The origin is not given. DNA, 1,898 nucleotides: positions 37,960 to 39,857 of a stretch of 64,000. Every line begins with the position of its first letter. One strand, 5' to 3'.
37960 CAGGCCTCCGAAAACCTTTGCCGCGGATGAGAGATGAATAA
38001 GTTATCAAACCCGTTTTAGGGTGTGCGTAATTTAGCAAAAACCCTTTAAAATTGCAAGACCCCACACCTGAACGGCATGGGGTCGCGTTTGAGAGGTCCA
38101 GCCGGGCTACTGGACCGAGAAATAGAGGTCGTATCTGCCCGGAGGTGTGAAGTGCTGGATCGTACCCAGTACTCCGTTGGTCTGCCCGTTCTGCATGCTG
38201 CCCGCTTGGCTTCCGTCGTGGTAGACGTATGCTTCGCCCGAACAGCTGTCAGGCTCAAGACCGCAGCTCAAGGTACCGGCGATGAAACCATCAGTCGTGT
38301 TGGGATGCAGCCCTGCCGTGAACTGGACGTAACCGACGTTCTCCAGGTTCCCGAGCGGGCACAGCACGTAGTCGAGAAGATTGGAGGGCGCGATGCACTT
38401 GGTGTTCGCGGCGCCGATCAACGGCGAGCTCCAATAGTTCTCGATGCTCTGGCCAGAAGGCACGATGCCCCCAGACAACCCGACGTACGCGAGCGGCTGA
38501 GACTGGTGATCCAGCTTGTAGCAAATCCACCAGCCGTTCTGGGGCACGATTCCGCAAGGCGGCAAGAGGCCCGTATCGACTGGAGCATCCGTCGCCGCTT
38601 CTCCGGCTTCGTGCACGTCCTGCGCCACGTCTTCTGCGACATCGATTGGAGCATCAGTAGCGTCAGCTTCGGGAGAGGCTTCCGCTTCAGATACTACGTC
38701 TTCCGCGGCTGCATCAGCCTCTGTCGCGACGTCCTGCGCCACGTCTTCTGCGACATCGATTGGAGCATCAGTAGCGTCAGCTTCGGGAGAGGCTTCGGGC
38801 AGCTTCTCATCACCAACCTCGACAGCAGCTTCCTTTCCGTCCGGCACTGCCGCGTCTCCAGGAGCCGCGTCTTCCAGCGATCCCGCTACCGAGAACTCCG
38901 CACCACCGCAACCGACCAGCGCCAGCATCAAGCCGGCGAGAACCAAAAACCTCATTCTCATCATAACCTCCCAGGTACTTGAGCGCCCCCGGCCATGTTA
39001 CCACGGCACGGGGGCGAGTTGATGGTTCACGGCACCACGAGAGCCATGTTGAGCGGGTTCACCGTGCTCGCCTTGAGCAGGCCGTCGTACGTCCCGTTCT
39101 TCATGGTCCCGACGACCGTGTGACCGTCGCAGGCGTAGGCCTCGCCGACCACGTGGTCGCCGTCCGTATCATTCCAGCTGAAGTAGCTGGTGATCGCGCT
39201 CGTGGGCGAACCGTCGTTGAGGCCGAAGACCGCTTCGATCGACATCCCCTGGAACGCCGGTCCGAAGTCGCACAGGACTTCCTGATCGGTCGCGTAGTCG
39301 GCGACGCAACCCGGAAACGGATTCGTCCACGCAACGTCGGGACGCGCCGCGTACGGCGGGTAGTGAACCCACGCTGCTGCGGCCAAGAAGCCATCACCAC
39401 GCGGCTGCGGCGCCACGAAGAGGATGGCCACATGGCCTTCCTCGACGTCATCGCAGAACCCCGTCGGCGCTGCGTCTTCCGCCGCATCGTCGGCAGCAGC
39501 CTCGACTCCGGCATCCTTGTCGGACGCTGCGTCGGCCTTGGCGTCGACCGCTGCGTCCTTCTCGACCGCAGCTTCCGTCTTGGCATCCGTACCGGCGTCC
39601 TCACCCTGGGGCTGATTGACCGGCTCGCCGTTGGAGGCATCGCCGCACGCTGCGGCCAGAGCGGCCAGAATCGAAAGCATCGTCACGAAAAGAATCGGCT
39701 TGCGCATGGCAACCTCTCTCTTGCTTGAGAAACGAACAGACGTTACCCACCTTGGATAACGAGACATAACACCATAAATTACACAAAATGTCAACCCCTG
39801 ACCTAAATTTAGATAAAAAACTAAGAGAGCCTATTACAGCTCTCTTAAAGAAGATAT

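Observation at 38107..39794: Paralogous family of three acidic lipoproteins sharing a Cys-containing C-terminal domain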

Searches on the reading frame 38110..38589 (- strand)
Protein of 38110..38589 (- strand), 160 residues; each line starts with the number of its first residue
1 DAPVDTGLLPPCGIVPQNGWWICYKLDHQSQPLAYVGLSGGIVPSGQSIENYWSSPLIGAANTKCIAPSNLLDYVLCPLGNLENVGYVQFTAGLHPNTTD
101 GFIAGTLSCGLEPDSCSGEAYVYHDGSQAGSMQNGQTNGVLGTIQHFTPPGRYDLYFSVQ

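Call 12: find_homologous_proteins(query=window:38110-38589:-, max_evalue=0.01)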
Query seq(160 aa) (160 aa): 2 proteins with E <= 0.01 among 44 candidates.
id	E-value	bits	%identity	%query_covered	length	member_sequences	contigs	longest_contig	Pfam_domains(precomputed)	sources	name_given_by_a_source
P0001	5.6e-85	302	81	100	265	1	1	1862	-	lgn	-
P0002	2.4e-60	221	61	100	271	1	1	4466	-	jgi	-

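Call 37: predict_structure(alignment_id=A4)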
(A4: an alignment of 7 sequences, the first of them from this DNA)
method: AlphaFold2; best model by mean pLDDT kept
length: 160 residues; sequences in the alignment: 7
mean_pLDDT: 59.4   pTM: 0.62
mean pLDDT of the five models: 59.4, 55.7, 53.6, 51.7, 51.5
residues with pLDDT >= 90: 0; 70-90: 44; 50-70: 66; < 50: 50
segments of 3 or more residues with pLDDT < 50: 1-7, 45-61, 68-70, 96-114
pLDDT, mean of each block of 10 residues (from residue 1): 43 75 70 57 50 38 51 69 63 52 38 56 85 80 61 62
secondary structure, 60 per line:
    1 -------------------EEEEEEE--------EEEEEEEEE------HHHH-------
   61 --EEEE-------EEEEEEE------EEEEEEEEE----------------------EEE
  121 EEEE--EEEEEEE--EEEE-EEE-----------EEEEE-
elements in order: E20-26 E35-43 H50-53 E63-66 E74-80 E87-95 E118-124 E127-133 E136-139 E141-143 E155-159

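Call 41: search_protein_representatives(alignment_id=A4)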
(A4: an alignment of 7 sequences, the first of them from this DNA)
Query: 7 sequences, 150 profile positions. Proteins with E-value up to 0.001 (for the whole library): 49; up to 1e-10: 34; up to 1e-30: 3. The best 49 are listed.
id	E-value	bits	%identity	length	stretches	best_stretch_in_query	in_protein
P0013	2.0e-63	228.9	-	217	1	1-150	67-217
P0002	3.5e-57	208.6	-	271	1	1-150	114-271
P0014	4.9e-40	152.9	-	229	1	5-150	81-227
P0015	6.6e-30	120.0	-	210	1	6-150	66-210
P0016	5.4e-29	117.1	-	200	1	6-150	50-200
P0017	8.6e-29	116.4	-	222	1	7-150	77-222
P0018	7.5e-27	110.1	-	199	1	11-150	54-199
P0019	9.8e-23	96.8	-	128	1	28-150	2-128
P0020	6.9e-22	94.0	-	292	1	3-150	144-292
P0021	1.1e-21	93.4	-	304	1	5-148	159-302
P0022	1.5e-21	92.9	-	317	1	6-149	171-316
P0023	2.7e-21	92.1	-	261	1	7-149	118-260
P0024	2.7e-21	92.1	-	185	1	7-150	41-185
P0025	5.7e-21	91.0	-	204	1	14-138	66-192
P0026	1.8e-20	89.4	-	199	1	5-150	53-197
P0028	4.5e-20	88.1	-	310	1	1-149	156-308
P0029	1.6e-19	86.4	-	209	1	4-150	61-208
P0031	1.9e-18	82.9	-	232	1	6-143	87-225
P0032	2.8e-18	82.3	-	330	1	5-147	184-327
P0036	8.9e-16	74.2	-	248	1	4-150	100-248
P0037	1.3e-15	73.7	-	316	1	6-147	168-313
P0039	9.2e-15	70.9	-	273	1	6-146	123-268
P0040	2.4e-14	69.6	-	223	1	5-137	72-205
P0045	3.9e-11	59.1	-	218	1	5-149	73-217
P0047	3.9e-10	55.9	-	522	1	6-147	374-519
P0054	3.4e-07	46.3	-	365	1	10-128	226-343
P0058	1.3e-05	41.2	-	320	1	9-141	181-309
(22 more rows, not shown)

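Call 49: list_cluster_members(proteins=[P0014, P0015, P0017, P0020, P0021, P0022, P0031, P0036, P0047, P0037])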
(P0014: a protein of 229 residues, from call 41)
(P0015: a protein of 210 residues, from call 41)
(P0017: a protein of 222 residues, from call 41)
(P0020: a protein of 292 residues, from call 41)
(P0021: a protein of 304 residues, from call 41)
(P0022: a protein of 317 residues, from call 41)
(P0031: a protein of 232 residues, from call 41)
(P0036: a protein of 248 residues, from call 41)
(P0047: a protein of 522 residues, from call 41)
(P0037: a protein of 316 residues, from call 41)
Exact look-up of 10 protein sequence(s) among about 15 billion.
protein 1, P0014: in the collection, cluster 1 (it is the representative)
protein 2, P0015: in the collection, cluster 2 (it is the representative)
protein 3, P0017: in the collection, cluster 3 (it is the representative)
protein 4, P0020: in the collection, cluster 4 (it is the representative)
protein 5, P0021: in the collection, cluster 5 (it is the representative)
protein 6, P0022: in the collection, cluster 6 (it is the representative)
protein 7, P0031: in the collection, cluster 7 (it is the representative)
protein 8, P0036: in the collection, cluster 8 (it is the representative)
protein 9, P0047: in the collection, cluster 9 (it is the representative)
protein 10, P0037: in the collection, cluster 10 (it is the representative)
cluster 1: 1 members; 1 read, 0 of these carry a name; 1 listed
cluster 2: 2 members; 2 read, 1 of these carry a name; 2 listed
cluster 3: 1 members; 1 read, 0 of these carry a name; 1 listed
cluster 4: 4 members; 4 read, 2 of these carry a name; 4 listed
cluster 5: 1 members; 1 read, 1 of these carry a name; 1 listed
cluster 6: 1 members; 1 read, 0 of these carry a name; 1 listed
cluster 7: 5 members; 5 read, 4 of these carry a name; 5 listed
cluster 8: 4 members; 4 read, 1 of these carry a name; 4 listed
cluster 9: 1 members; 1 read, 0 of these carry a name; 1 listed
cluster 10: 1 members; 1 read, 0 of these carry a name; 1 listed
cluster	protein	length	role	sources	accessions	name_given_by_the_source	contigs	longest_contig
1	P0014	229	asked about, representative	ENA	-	-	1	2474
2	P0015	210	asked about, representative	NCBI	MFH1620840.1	MAG: hypothetical protein ABIB04_02025 [Patescibacteria group bacterium]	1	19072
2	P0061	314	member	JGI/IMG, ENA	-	-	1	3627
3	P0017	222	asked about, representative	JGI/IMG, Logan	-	-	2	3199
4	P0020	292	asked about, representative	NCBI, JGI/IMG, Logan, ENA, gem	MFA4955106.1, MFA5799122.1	MAG: hypothetical protein WC641_07405 [Patescibacteria group bacterium]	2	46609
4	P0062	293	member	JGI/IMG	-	hypothetical protein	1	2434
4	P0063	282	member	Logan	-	-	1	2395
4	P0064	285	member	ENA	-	-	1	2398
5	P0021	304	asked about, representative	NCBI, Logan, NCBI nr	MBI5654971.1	hypothetical protein HZC53_04970 [Candidatus Uhrbacteria bacterium] | hypothetical protein [Candidatus Uhrbacteria bacterium]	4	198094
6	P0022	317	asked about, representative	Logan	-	-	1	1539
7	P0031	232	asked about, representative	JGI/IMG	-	hypothetical protein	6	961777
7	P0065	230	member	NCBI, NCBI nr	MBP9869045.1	hypothetical protein KBC59_00595, partial [Patescibacteria group bacterium] | hypothetical protein [Patescibacteria group bacterium]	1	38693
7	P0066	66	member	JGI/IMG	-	hypothetical protein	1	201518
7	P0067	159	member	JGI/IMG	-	hypothetical protein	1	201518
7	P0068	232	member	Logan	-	-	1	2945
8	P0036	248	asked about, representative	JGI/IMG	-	-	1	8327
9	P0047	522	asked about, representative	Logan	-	-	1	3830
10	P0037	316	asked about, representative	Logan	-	-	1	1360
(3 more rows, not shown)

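Call 52: search_protein_families(library=pfam, alignment_id=A5, max_evalue=0.1)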
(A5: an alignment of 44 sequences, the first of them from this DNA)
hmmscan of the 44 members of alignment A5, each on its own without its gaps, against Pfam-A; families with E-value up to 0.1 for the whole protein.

A. member 1, seq(160 aa): 0 families

B. families by the number of members that match (of 44 scanned): 1 family
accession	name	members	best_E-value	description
PF21419.2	RoxA-like_Cyt-c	1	0.037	RoxA-like, cytochrome c-like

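Call 54: search_solved_structures(query=A5, max_evalue=10)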
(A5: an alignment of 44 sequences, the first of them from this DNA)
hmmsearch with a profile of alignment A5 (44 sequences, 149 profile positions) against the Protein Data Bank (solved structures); distinct sequences matched with E-value up to 10: 8.
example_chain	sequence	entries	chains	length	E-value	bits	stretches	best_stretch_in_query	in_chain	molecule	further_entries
9gv3_E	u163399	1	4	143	0.53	13.3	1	41-109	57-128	Nb474 mutant R53A,D125A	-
6jle_A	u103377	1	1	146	0.91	12.6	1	90-136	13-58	MORN repeat-containing protein 4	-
8bpy_A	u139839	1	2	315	1.8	11.6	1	45-82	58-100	High affinity cGMP-specific 3',5'-cyclic phosphodiesterase 9A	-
6a3n_A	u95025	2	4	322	1.9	11.5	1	45-82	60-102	High affinity cGMP-specific 3',5'-cyclic phosphodiesterase 9A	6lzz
3n3z_A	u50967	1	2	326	1.9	11.5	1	45-82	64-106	High affinity cGMP-specific 3',5'-cyclic phosphodiesterase 9A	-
2hd1_A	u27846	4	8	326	1.9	11.5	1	45-82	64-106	Phosphodiesterase 9A | High affinity cGMP-specific 3',5'-cyclic phosphodiesterase 9A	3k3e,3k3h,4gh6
3dy8_A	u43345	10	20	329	2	11.5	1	45-82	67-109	human phosphodiesterase 9 | High affinity cGMP-specific 3',5'-cyclic phosphodiesterase 9A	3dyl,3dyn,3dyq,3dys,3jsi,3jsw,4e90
2yy2_A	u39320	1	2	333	2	11.5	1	45-82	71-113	High-affinity cGMP-specific 3',5'-cyclic phosphodiesterase 9A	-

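Call 65: list_cluster_members(proteins=[P0016, P0018, P0023, P0026, P0028, P0029, P0032, P0040, P0045, P0054])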
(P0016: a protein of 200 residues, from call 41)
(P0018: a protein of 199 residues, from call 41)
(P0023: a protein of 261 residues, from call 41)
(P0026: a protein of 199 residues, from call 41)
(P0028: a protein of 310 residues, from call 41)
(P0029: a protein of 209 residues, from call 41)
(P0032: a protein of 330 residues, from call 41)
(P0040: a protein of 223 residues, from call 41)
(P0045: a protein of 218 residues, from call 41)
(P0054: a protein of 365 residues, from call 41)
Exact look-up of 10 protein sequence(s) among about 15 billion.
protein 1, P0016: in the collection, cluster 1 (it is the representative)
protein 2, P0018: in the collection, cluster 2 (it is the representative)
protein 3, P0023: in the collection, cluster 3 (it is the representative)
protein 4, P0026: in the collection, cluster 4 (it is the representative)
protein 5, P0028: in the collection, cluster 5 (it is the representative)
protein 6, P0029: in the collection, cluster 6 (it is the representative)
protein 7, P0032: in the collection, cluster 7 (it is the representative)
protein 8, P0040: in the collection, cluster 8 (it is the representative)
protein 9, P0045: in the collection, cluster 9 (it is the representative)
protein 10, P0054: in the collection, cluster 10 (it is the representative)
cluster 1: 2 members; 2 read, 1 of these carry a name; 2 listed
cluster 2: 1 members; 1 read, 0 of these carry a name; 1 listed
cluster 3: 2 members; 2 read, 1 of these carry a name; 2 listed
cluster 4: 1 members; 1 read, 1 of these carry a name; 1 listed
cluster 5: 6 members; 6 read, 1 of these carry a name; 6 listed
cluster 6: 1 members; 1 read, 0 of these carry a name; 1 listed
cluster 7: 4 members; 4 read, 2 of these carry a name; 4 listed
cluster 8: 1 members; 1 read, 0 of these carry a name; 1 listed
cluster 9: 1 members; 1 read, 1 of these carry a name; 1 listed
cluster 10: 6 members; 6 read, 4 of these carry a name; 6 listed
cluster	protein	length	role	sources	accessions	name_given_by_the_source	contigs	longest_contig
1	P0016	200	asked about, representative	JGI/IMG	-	hypothetical protein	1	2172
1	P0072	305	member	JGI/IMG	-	-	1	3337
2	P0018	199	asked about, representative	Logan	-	-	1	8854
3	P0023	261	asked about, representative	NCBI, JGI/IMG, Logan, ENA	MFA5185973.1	MAG: hypothetical protein WC551_05775 [Patescibacteria group bacterium]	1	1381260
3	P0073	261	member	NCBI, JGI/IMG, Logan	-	-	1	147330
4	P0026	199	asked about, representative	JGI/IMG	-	hypothetical protein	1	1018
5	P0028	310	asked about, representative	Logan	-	-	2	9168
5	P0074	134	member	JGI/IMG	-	hypothetical protein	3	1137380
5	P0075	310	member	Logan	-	-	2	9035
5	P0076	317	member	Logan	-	-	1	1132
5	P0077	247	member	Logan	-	-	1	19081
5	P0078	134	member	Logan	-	-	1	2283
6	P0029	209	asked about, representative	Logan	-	-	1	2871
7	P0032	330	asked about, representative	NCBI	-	-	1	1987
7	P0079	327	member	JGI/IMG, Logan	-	hypothetical protein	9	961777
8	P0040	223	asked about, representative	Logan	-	-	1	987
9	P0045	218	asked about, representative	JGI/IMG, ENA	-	hypothetical protein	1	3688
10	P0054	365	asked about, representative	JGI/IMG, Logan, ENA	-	-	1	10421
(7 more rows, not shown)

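Call 74: find_encoding_contigs(protein=P0023, flank=6000, max_places=1)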
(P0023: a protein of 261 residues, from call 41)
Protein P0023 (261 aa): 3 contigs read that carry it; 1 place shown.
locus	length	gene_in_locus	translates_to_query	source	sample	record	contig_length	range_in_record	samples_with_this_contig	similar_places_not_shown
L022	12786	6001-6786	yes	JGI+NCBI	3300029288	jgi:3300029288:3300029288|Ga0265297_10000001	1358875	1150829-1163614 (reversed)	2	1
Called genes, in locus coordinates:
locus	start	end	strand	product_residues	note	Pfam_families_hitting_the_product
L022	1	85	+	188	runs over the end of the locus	PF01209:Ubie_methyltran, PF13847:Methyltransf_31, PF08241:Methyltransf_11, PF08242:Methyltransf_12 (weak), PF13649:Methyltransf_25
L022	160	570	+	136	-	-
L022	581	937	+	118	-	PF08378:NERD (weak), PF02021:UPF0102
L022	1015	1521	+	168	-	PF01230:HIT (weak)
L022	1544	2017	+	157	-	-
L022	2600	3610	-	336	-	PF02547:Queuosine_synth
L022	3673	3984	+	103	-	PF01197:Ribosomal_L31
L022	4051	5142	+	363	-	PF03462:PCRF, PF00472:RF-1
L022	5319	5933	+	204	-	-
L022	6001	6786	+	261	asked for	-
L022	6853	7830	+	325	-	-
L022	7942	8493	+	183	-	PF00702:Hydrolase (weak), PF13419:HAD_2 (weak), PF13242:Hydrolase_like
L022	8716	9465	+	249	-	PF00318:Ribosomal_S2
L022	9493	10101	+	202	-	PF00889:EF_TS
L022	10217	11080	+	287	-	-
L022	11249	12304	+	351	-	-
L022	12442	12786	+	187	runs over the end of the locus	PF00265:TK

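Call 75: find_encoding_contigs(protein=P0021, flank=6000, max_places=1)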
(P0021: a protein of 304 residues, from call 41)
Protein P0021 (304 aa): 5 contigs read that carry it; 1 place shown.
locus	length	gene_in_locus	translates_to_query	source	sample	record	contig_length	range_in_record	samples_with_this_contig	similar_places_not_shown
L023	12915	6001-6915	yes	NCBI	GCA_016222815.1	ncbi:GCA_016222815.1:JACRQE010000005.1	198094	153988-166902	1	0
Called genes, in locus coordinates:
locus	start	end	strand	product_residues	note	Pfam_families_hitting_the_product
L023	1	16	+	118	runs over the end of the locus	PF02021:UPF0102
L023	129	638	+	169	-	PF01230:HIT (weak)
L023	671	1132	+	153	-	-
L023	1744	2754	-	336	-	PF02547:Queuosine_synth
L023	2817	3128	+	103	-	PF01197:Ribosomal_L31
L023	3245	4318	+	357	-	PF03462:PCRF, PF00472:RF-1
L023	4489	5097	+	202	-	-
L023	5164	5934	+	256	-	-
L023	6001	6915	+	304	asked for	-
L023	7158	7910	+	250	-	PF00318:Ribosomal_S2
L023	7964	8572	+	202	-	PF00889:EF_TS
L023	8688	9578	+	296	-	-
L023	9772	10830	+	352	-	-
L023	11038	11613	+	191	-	PF00265:TK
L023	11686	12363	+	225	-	PF13489:Methyltransf_23, PF08241:Methyltransf_11, PF08242:Methyltransf_12 (weak), PF13649:Methyltransf_25 (faint), PF13847:Methyltransf_31 (weak)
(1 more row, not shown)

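Call 76: find_encoding_contigs(protein=P0020, flank=6000, max_places=1)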
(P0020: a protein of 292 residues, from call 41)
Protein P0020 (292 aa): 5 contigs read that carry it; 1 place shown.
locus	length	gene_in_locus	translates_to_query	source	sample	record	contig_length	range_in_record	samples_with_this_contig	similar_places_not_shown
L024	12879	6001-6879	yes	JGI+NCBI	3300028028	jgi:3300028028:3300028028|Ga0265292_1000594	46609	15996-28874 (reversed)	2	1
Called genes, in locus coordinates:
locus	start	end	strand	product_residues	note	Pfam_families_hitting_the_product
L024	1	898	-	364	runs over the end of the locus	PF02547:Queuosine_synth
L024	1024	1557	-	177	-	-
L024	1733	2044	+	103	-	PF01197:Ribosomal_L31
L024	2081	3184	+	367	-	PF03462:PCRF, PF00472:RF-1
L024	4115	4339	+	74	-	-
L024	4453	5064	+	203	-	-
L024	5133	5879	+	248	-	-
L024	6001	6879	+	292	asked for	-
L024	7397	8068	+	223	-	PF00318:Ribosomal_S2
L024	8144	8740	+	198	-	PF00889:EF_TS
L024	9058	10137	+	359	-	-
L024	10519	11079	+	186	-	PF00265:TK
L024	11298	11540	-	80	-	PF26604:CBU_0592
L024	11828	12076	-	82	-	PF14242:DUF4342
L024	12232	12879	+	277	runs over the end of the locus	PF00152:tRNA-synt_2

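Call 77: find_encoding_contigs(protein=P0031, flank=6000, max_places=1)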
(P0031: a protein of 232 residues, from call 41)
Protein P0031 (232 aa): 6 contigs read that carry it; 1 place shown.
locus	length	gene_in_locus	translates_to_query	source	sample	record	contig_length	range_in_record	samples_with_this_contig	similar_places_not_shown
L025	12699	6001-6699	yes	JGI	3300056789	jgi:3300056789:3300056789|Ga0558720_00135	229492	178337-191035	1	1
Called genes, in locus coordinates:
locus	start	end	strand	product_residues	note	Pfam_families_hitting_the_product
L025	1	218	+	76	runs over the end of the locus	-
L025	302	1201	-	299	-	PF02547:Queuosine_synth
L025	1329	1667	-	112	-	-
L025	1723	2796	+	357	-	PF03462:PCRF, PF00472:RF-1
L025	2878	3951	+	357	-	PF14226:DIOX_N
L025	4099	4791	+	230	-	-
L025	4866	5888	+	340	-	-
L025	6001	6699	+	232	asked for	-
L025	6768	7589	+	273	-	-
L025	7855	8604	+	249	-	PF00318:Ribosomal_S2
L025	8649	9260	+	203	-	PF00889:EF_TS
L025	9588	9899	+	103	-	PF00886:Ribosomal_S16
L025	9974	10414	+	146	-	PF13083:KH_KhpA-B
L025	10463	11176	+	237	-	PF01746:tRNA_m1G_MT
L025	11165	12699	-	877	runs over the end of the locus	PF00690:Cation_ATPase_N, PF00122:E1-E2_ATPase, PF00702:Hydrolase, PF13246:Cation_ATPase, PF08282:Hydrolase_3 (faint), PF00689:Cation_ATPase_C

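Call 99: find_related_loci(query=A1, collection=viral_contigs, flank=3000)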
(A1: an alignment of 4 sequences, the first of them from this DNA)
Query A1 (160 aa) in viral_contigs; peptide patterns used: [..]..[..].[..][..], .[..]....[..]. (x = any residue, [..] = any of these).
57 stretches matched a pattern, but none encodes a relative of the query by tblastn (E <= 1e-3).

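Call 101: find_related_loci(query=A1, collection=metagenome_contigs, flank=4000)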
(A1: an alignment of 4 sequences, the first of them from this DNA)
Query A1 (160 aa) in metagenome_contigs; peptide patterns used: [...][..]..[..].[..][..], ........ (x = any residue, [..] = any of these).
160 stretches matched a pattern, but none encodes a relative of the query by tblastn (E <= 1e-3).

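Call 106: search_protein_families(library=ncbifam, alignment_id=A5, max_evalue=0.01)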
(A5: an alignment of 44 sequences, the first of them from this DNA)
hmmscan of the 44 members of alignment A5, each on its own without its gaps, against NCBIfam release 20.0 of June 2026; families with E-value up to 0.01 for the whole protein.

A. member 1, seq(160 aa): 0 families

B. families by the number of members that match (of 44 scanned): 0 families

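Call 108: search_protein_families(library=pfam, proteins=[P0047, P0032, P0037, P0054, P0058, P0039], max_evalue=0.01)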
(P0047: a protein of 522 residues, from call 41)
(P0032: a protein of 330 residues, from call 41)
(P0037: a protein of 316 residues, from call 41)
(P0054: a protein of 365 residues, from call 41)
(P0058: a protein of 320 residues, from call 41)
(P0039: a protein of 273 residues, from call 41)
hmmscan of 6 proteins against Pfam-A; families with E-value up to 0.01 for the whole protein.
P0047 (522 aa): 0 families

P0032 (330 aa): 0 families

P0037 (316 aa): 0 families

P0054 (365 aa): 0 families

P0058 (320 aa): 0 families

P0039 (273 aa): 0 families

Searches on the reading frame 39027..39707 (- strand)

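Call 8: search_protein_families(library=pfam, proteins=[window:39027-39707:-], max_evalue=1)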
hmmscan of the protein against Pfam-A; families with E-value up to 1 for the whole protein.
window:39027-39707:- (226 aa): 0 families

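Call 57: search_protein_families(library=ncbifam, proteins=[window:39027-39707:-], max_evalue=1)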
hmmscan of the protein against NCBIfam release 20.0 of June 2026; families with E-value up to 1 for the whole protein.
window:39027-39707:- (226 aa): 3 families
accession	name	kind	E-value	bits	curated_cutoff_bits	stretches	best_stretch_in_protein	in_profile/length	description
NF033765.2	gliding_CglD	equivalog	0.00016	19.6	400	1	1-90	1-91/1124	adventurous gliding motility lipoprotein CglD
NF058595.1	invert_tail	domain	0.045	14.1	37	1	4-40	55-90/113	lipo-invert putative C-terminal anchoring domain-containing protein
NF040598.1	Ala_zip_lipo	subfamily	0.047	14.2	43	1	6-80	3-74/90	Lpp/OprI family alanine-zipper lipoprotein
